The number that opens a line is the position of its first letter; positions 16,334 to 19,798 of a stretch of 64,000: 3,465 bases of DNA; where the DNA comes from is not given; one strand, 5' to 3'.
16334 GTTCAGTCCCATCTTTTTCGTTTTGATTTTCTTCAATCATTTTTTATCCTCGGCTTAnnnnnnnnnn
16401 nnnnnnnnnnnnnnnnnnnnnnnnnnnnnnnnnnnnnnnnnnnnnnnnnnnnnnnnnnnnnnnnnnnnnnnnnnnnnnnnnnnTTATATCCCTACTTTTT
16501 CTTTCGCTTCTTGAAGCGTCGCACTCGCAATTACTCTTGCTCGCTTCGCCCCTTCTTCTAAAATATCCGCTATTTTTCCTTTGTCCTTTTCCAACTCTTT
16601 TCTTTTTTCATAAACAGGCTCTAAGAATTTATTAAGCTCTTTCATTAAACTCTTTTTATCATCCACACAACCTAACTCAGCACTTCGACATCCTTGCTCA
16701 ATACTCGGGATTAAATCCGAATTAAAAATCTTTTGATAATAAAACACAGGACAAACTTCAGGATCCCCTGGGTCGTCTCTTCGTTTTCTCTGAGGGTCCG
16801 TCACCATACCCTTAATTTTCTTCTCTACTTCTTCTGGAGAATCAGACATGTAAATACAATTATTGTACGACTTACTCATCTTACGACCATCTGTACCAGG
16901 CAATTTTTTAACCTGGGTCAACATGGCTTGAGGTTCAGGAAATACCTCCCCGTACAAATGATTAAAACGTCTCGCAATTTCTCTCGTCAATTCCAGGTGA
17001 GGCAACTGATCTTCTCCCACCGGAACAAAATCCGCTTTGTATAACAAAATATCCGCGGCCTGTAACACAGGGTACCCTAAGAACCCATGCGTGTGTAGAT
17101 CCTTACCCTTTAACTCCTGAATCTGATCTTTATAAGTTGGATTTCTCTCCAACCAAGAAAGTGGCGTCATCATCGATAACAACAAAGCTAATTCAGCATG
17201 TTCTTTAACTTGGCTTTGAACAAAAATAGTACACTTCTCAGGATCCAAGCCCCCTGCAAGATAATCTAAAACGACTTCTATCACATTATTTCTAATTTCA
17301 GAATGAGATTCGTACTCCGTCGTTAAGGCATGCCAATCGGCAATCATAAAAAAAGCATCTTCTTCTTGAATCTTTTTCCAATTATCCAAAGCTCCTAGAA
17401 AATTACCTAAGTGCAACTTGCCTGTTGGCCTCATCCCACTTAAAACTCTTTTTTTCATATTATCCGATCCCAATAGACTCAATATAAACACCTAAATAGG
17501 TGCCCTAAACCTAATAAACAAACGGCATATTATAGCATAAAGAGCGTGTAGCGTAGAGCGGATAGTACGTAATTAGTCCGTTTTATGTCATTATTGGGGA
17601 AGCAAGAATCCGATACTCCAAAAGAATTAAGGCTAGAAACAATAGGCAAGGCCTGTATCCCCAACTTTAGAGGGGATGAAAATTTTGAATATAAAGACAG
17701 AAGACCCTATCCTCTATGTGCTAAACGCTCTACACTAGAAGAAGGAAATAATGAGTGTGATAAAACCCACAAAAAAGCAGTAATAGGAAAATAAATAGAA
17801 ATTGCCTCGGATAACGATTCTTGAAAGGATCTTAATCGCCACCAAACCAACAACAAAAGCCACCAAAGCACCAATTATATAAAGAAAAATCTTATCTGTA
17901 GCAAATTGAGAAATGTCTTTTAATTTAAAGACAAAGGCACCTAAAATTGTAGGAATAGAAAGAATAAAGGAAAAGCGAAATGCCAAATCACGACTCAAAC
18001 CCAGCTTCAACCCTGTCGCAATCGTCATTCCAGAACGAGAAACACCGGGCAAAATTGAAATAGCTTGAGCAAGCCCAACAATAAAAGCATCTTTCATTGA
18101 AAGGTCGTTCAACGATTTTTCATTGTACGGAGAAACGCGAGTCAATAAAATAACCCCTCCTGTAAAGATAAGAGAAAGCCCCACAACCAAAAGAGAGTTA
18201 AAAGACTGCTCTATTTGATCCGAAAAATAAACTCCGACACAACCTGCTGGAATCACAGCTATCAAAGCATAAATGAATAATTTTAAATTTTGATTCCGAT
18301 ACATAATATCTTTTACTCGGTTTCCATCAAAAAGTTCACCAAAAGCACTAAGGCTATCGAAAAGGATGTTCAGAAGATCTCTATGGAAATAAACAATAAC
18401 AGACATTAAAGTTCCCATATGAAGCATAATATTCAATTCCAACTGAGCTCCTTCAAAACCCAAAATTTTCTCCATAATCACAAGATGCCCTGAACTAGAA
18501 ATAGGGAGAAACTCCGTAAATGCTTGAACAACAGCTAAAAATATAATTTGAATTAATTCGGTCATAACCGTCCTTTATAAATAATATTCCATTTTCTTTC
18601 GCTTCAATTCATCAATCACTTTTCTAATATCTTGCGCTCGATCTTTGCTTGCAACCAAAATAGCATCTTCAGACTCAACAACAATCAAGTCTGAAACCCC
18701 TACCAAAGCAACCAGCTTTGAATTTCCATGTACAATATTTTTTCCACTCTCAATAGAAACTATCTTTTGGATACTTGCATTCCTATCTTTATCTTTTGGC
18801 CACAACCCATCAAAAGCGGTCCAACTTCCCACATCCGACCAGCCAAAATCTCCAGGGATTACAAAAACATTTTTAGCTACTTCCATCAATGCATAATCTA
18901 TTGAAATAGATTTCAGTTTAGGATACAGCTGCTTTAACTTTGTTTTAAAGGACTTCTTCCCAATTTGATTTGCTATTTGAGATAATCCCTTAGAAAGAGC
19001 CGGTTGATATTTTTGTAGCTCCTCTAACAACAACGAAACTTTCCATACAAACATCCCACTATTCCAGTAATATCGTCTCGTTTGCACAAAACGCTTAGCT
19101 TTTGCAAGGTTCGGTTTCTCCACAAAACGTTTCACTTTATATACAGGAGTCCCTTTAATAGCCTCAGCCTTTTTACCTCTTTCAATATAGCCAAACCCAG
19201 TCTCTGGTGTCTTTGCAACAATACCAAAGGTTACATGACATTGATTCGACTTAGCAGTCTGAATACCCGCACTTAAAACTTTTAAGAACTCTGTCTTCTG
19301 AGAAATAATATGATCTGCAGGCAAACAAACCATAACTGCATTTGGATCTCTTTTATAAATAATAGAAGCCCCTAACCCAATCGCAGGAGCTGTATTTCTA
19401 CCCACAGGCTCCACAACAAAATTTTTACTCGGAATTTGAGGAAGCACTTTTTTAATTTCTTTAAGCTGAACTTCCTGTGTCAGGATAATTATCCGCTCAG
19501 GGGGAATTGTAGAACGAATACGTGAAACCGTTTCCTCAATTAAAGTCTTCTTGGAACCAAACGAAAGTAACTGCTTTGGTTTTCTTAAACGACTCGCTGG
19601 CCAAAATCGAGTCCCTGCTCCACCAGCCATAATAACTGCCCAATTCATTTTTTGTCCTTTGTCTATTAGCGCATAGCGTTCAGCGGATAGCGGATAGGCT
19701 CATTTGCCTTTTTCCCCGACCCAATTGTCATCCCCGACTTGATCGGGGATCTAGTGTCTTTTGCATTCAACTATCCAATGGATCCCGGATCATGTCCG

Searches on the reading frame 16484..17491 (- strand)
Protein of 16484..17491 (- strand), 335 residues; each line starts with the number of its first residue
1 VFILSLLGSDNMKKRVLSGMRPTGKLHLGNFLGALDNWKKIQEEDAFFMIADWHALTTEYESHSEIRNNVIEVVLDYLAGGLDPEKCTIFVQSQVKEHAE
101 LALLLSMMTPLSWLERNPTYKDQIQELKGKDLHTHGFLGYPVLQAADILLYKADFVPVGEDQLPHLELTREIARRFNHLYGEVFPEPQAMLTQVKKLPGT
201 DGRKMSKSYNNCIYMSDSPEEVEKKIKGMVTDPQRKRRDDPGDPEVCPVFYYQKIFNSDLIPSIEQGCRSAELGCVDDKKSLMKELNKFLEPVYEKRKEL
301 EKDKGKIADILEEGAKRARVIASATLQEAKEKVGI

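Call 26: search_protein_families(library=pfam, proteins=[window:16484-17491:-], max_evalue=0.00001)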
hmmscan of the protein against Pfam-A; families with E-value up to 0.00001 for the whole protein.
window:16484-17491:- (335 aa): 1 family
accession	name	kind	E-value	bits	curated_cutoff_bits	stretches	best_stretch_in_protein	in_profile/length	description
PF00579.31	tRNA-synt_1b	-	9.2e-69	232.4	21.1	1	13-291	5-292/292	tRNA synthetases class I (W and Y)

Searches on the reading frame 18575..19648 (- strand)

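Call 26: search_protein_families(library=pfam, proteins=[window:18575-19648:-], max_evalue=0.00001)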
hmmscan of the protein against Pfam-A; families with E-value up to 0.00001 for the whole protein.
window:18575-19648:- (357 aa): 3 families
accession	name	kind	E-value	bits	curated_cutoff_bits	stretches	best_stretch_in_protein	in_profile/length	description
PF00483.29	NTP_transferase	-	4.1e-44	151.4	21.2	1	4-279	2-235/245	Nucleotidyl transferase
PF22640.1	ManC_GMP_beta-helix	-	1.2e-19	70.4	27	1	295-348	2-55/55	MannoseP isomerase/GMP-like beta-helix domain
PF12804.13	NTP_transf_3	-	1.1e-06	29.3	27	1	4-118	1-101/160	MobA-like NTP transferase domain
